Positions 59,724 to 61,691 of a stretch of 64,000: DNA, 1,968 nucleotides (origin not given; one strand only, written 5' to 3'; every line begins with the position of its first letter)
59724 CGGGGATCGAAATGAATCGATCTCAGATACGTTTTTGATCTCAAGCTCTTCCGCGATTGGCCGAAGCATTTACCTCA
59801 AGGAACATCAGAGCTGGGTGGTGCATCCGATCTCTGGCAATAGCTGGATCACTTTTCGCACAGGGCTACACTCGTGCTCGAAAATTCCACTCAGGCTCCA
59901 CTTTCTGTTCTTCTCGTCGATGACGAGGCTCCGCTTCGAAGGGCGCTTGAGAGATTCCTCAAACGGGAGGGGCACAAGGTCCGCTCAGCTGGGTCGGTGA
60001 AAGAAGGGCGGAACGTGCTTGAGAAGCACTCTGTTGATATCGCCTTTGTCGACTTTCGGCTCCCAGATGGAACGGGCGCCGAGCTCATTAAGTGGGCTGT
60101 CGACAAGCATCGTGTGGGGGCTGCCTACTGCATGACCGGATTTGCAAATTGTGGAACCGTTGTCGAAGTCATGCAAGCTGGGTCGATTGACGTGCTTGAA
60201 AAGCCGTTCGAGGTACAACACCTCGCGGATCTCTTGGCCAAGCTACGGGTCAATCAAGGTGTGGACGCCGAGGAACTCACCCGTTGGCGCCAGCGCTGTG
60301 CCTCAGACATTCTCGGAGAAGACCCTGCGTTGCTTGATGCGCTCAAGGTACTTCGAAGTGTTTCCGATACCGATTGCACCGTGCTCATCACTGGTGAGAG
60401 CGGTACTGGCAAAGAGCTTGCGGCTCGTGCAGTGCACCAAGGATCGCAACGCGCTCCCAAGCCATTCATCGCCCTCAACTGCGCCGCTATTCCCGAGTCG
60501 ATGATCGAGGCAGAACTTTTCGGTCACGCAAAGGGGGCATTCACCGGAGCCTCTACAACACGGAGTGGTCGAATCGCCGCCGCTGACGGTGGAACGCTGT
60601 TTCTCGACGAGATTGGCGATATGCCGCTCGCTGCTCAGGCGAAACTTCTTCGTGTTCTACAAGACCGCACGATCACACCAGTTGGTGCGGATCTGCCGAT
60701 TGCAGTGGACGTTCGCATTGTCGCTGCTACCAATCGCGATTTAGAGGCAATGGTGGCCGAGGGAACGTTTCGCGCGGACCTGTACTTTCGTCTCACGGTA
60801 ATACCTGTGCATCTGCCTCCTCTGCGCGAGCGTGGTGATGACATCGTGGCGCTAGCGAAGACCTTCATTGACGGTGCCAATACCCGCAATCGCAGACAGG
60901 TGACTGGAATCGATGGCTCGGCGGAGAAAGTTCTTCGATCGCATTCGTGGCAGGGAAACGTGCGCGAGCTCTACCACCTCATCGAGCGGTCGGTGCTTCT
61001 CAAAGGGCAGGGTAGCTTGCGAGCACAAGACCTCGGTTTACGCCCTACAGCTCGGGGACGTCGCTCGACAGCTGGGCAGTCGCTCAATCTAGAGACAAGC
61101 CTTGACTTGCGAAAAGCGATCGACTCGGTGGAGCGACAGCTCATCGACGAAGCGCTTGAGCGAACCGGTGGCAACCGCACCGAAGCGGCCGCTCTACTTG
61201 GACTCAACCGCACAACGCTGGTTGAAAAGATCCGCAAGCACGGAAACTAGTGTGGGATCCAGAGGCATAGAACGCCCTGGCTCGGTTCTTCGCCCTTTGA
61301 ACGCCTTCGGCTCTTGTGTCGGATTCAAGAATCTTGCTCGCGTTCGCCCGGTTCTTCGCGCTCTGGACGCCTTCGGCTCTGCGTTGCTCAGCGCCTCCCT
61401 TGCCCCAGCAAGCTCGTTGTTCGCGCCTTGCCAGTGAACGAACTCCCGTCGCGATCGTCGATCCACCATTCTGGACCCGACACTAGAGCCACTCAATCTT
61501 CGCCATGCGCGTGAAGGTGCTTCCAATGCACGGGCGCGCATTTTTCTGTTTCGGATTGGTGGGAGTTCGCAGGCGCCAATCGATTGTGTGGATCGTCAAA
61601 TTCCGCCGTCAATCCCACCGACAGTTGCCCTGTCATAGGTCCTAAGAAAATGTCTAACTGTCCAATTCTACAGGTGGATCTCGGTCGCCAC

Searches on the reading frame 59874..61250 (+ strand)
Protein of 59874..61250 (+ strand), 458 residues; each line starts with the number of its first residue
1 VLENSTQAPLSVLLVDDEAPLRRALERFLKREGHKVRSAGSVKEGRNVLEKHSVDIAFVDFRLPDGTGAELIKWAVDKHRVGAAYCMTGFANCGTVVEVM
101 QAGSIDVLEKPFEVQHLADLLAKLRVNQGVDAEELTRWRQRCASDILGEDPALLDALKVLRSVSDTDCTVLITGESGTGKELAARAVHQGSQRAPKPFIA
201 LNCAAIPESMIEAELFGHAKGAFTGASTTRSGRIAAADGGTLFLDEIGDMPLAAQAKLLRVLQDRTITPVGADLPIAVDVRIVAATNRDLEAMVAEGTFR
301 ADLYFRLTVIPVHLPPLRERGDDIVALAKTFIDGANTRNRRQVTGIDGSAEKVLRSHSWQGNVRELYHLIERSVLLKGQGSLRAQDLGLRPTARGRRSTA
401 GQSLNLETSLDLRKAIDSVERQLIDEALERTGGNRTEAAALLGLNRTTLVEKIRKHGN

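Call 11: search_protein_families(library=pfam, proteins=[window:59874-61250:+], max_evalue=0.001)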
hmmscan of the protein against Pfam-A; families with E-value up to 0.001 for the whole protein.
window:59874-61250:+ (458 aa): 8 families
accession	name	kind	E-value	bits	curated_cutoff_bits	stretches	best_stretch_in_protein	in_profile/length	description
PF00158.32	Sigma54_activat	-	1.5e-70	236.7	20.2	1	146-312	1-167/168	Sigma-54 interaction domain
PF14532.12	Sigma54_activ_2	-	1e-20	74.8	25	1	158-317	12-138/138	Sigma-54 interaction domain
PF00072.30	Response_reg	-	1.1e-19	71.1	30.2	1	12-120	1-109/111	Response regulator receiver domain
PF25601.1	AAA_lid_14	-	8.1e-19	67.7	27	1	318-393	1-76/87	AAA+ ATPase lid domain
PF02954.25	HTH_8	-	9.2e-16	57.7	22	1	417-456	3-42/42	Bacterial regulatory protein, Fis family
PF07728.20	AAA_5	-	9.2e-07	29.4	22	1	170-288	2-123/139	AAA domain (dynein-related subfamily)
PF18024.7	HTH_50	-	1.3e-05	25.2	27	1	411-457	3-48/50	Helix-turn-helix domain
PF00004.35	AAA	-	2.7e-05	25.1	21.2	1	170-288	1-110/131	ATPase family associated with various cellular activities (AAA)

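Call 25: find_homologous_proteins(query=window:59874-61250:+, max_evalue=1e-60)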
Query window:59874-61250:+ (458 aa): 7923 proteins with E <= 1e-60 among 8000 candidates; the best 120 are listed.
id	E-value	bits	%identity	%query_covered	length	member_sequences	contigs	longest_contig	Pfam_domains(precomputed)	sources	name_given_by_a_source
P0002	1.6e-284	961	95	100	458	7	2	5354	PF00158.33,PF25601.2,PF02954.26,PF18024.8,PF00004.36,PF14532.13,PF07728.21,PF00072.31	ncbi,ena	-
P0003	1.1e-283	959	95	100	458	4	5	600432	PF00158.33,PF25601.2,PF02954.26,PF18024.8,PF00004.36,PF14532.13,PF07728.21,PF00072.31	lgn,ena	-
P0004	3.6e-278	941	94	100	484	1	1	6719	PF00158.33,PF25601.2,PF02954.26,PF18024.8,PF14532.13,PF07728.21,PF00072.31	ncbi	-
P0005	7.1e-242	821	82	100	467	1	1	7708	PF00158.33,PF25601.2,PF02954.26,PF00004.36,PF14532.13,PF07728.21,PF00072.31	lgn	-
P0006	2.5e-240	816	90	90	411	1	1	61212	PF00158.33,PF25601.2,PF02954.26,PF00004.36,PF14532.13,PF07728.21,PF00072.31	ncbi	-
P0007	1.3e-234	797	79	100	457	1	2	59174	PF00158.33,PF25601.2,PF02954.26,PF00004.36,PF14532.13,PF07728.21,PF00072.31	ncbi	-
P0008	5.4e-233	792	78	98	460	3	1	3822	PF00158.33,PF25601.2,PF02954.26,PF00004.36,PF14532.13,PF07728.21,PF00072.31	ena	-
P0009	7.5e-220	748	77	98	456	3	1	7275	PF00158.33,PF25601.2,PF02954.26,PF14532.13,PF00072.31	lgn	-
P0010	6.5e-190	650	68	100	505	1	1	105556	PF00158.33,PF25601.2,PF02954.26,PF18024.8,PF00004.36,PF14532.13,PF07728.21,PF00072.31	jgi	jgi:DNA-binding NtrC family response regulator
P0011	1.2e-185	636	66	100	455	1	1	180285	PF00158.33,PF25601.2,PF02954.26,PF14532.13,PF07728.21,PF00072.31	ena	-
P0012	8.1e-182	623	61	100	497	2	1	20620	PF00158.33,PF25601.2,PF02954.26,PF14532.13,PF07728.21,PF00072.31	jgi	jgi:DNA-binding NtrC family response regulator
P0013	1.3e-181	622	62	100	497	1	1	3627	PF00158.33,PF25601.2,PF02954.26,PF14532.13,PF07728.21,PF00072.31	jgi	jgi:DNA-binding NtrC family response regulator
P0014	2.6e-180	618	61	100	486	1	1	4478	PF00158.33,PF25601.2,PF02954.26,PF18024.8,PF14532.13,PF07728.21,PF00072.31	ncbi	-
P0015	3.6e-180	618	64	99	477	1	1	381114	PF00158.33,PF25601.2,PF02954.26,PF14532.13,PF07728.21,PF00072.31,PF20161.6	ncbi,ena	-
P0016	5.6e-180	617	63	98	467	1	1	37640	PF00158.33,PF25601.2,PF02954.26,PF00004.36,PF14532.13,PF07728.21,PF00072.31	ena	-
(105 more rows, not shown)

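Call 26: find_encoding_contigs(protein=P0003, flank=10000, max_places=6)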
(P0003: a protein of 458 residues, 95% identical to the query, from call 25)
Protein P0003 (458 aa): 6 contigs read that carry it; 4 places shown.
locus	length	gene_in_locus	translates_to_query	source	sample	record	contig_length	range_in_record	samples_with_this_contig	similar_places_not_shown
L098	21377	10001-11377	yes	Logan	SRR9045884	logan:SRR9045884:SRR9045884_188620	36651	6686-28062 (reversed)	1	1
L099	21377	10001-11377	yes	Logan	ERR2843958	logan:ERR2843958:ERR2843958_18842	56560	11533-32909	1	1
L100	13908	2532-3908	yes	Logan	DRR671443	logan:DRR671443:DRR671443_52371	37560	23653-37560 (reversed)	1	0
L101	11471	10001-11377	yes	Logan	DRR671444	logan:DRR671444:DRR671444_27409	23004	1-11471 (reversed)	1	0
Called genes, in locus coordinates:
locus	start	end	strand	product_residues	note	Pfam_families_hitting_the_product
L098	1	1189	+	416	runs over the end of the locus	PF04107:GCS2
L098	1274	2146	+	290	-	PF06081:ArAE_1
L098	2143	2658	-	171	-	-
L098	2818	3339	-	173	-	-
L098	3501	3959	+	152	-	-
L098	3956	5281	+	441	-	PF09471:Peptidase_M64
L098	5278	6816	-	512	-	PF10092:DUF2330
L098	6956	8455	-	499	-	PF00072:Response_reg, PF02518:HATPase_c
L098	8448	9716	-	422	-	PF13426:PAS_9, PF00512:HisKA (weak), PF02518:HATPase_c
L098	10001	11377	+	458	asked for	PF00072:Response_reg, PF00158:Sigma54_activat, PF14532:Sigma54_activ_2, PF00004:AAA (weak), PF07728:AAA_5 (weak), PF25601:AAA_lid_14, PF02954:HTH_8, PF18024:HTH_50 (faint)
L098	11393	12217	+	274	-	-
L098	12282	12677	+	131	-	PF00460:Flg_bb_rod (weak)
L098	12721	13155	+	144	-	PF00460:Flg_bb_rod, PF06429:Flg_bbr_C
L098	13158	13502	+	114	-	PF02049:FliE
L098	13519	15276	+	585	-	PF01514:YscJ_FliF, PF08345:YscJ_FliF_C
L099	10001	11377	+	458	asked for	PF00072:Response_reg, PF00158:Sigma54_activat, PF14532:Sigma54_activ_2, PF00004:AAA (weak), PF07728:AAA_5 (weak), PF25601:AAA_lid_14, PF02954:HTH_8, PF18024:HTH_50 (faint)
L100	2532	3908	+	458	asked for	PF00072:Response_reg, PF00158:Sigma54_activat, PF14532:Sigma54_activ_2, PF00004:AAA (weak), PF07728:AAA_5 (weak), PF25601:AAA_lid_14, PF02954:HTH_8, PF18024:HTH_50 (faint)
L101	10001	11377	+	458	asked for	PF00072:Response_reg, PF00158:Sigma54_activat, PF14532:Sigma54_activ_2, PF00004:AAA (weak), PF07728:AAA_5 (weak), PF25601:AAA_lid_14, PF02954:HTH_8, PF18024:HTH_50 (faint)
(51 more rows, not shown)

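Call 27: find_encoding_contigs(protein=P0006, flank=10000, max_places=4)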
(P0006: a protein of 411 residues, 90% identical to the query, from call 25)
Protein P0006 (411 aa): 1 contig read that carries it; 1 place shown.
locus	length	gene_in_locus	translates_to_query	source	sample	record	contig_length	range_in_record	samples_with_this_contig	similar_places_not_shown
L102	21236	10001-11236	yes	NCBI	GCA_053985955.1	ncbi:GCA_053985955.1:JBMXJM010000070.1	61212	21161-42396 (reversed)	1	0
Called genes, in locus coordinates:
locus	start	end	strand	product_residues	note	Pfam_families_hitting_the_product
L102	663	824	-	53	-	-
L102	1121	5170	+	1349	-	PF12969:DUF3857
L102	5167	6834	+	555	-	-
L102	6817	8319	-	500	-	PF00072:Response_reg, PF02518:HATPase_c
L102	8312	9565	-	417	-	PF08448:PAS_4 (faint), PF13426:PAS_9, PF00512:HisKA (weak), PF02518:HATPase_c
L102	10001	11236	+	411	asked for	PF00072:Response_reg, PF00158:Sigma54_activat, PF14532:Sigma54_activ_2, PF00004:AAA (faint), PF07728:AAA_5 (weak), PF25601:AAA_lid_14, PF02954:HTH_8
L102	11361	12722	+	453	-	PF00069:Pkinase, PF03109:ABC1 (faint), PF07714:PK_Tyr_Ser-Thr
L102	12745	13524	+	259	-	-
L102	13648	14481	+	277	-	-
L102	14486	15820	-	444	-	PF00089:Trypsin, PF13365:Trypsin_2 (weak)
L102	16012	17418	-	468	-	-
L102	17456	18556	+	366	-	PF01145:Band_7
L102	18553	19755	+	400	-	PF01145:Band_7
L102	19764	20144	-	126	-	-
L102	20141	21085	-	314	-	PF04773:FecR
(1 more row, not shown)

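Call 28: find_encoding_contigs(protein=P0007, flank=10000, max_places=4)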
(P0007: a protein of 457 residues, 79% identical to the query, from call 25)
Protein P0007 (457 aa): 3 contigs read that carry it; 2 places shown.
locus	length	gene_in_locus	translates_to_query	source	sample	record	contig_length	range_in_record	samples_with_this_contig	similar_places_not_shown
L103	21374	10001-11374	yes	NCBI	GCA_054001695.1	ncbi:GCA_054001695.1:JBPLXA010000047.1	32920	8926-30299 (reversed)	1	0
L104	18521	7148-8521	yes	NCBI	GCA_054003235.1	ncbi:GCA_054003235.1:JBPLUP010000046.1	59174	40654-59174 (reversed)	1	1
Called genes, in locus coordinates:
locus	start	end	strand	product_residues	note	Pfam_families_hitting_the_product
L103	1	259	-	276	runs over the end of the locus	PF05114:MbnB_TglH_ChrH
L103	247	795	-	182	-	-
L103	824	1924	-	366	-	PF00497:SBP_bac_3, PF10613:Lig_chan-Glu_bd (weak), PF00520:Ion_trans, PF00060:Lig_chan, PF07885:Ion_trans_2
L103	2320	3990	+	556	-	-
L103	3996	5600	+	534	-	-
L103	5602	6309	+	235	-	-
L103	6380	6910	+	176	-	-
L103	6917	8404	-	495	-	PF00072:Response_reg, PF02518:HATPase_c, PF13581:HATPase_c_2 (faint)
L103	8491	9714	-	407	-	PF13426:PAS_9, PF00512:HisKA, PF02518:HATPase_c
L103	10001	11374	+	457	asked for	PF00072:Response_reg, PF00158:Sigma54_activat, PF14532:Sigma54_activ_2, PF00004:AAA (faint), PF07728:AAA_5 (weak), PF25601:AAA_lid_14, PF02954:HTH_8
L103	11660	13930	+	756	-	PF01627:Hpt, PF02895:H-kinase_dim, PF02518:HATPase_c, PF01584:CheW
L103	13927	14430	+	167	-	PF01584:CheW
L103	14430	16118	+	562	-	PF00672:HAMP (faint), PF18947:HAMP_2, PF00015:MCPsignal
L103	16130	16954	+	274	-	PF03705:CheR_N, PF01739:CheR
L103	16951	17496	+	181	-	PF03975:CheD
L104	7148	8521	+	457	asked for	PF00072:Response_reg, PF00158:Sigma54_activat, PF14532:Sigma54_activ_2, PF00004:AAA (faint), PF07728:AAA_5 (weak), PF25601:AAA_lid_14, PF02954:HTH_8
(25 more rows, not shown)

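Call 31: find_encoding_contigs(protein=P0002, flank=10000, max_places=6)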
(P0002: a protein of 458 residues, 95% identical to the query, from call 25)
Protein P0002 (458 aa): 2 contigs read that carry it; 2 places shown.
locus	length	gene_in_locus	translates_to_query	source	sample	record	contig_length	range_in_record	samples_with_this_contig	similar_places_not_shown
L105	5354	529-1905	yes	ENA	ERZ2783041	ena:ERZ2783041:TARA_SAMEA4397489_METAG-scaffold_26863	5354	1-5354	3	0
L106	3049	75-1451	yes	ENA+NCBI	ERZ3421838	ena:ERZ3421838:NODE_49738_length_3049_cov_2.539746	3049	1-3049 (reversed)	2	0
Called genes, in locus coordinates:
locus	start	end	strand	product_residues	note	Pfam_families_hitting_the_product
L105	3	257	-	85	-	?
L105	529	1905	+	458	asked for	PF00072:Response_reg, PF00158:Sigma54_activat, PF14532:Sigma54_activ_2, PF00004:AAA (faint), PF07728:AAA_5 (weak), PF25601:AAA_lid_14, PF02954:HTH_8, PF18024:HTH_50 (faint)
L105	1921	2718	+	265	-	-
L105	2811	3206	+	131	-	PF00460:Flg_bb_rod (weak)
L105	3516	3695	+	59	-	PF06429:Flg_bbr_C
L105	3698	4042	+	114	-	PF02049:FliE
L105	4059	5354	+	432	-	?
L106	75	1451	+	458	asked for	PF00072:Response_reg, PF00158:Sigma54_activat, PF14532:Sigma54_activ_2, PF00004:AAA (faint), PF07728:AAA_5 (weak), PF25601:AAA_lid_14, PF02954:HTH_8, PF18024:HTH_50 (faint)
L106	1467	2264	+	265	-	-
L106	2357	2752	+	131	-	PF00460:Flg_bb_rod (weak)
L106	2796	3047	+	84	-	?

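Call 32: find_encoding_contigs(protein=P0004, flank=10000, max_places=6)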
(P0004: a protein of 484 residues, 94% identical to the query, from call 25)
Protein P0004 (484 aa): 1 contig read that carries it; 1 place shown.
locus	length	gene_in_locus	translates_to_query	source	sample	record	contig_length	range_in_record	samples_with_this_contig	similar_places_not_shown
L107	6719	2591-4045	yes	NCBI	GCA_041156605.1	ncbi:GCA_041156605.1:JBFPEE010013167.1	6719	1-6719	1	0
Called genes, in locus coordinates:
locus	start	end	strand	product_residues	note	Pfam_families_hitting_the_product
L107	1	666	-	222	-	?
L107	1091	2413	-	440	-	PF08448:PAS_4 (faint), PF13426:PAS_9, PF00512:HisKA (weak), PF02518:HATPase_c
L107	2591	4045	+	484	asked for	PF00072:Response_reg, PF00158:Sigma54_activat, PF14532:Sigma54_activ_2, PF07728:AAA_5 (weak), PF25601:AAA_lid_14, PF18024:HTH_50 (faint), PF02954:HTH_8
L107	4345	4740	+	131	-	PF00460:Flg_bb_rod (weak)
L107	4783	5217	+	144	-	PF00460:Flg_bb_rod, PF06429:Flg_bbr_C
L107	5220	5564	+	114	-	PF02049:FliE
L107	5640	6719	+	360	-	?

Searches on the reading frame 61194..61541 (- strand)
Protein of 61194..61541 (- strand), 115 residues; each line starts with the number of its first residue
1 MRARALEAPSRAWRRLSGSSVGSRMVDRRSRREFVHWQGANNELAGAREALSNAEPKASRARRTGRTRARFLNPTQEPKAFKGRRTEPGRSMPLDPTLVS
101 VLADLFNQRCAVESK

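Call 19: find_homologous_proteins(query=window:61194-61541:-, max_evalue=0.01)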
Query window:61194-61541:- (115 aa): 1 proteins with E <= 0.01 among 26 candidates.
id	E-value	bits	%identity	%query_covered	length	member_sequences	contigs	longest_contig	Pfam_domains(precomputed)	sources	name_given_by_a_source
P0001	2.7e-5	42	73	28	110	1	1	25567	-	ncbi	-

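Call 20: find_encoding_contigs(protein=P0001, flank=10000)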
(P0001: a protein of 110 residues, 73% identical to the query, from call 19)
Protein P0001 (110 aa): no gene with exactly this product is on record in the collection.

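Call 22: list_cluster_members(proteins=[P0001])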
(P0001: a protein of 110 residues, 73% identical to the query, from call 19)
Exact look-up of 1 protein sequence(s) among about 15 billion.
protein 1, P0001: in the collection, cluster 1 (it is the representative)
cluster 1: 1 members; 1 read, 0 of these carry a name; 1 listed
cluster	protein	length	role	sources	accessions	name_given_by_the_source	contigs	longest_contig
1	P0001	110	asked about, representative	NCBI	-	-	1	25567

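Call 87: search_protein_representatives(protein=P0001)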
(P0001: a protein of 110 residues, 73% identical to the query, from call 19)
Query: 110 residues. Proteins with E-value up to 0.001 (for the whole library): 2; up to 1e-10: 1; up to 1e-30: 1. The best 2 are listed.
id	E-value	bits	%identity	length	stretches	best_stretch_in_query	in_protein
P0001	5.2e-67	239.1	100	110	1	1-110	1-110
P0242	2.3e-05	41.0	46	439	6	2-28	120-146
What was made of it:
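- Tried and rejected: That hit matched in six short stretches, which I read as low-complexity (call 87).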

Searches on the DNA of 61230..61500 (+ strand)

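Call 74: search_dna_similar(query=window:61310-61486:+, collection=plasmids, mode=distant, max_evalue=0.01, max_rows=10)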
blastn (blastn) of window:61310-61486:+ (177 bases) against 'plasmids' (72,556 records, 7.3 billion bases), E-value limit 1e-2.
No match.

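Call 76: search_rna_families(source=window, start=61230, end=61500, threshold=evalue, max_evalue=1)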
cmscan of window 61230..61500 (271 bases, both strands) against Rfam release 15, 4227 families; matches with E-value up to 1: 0.
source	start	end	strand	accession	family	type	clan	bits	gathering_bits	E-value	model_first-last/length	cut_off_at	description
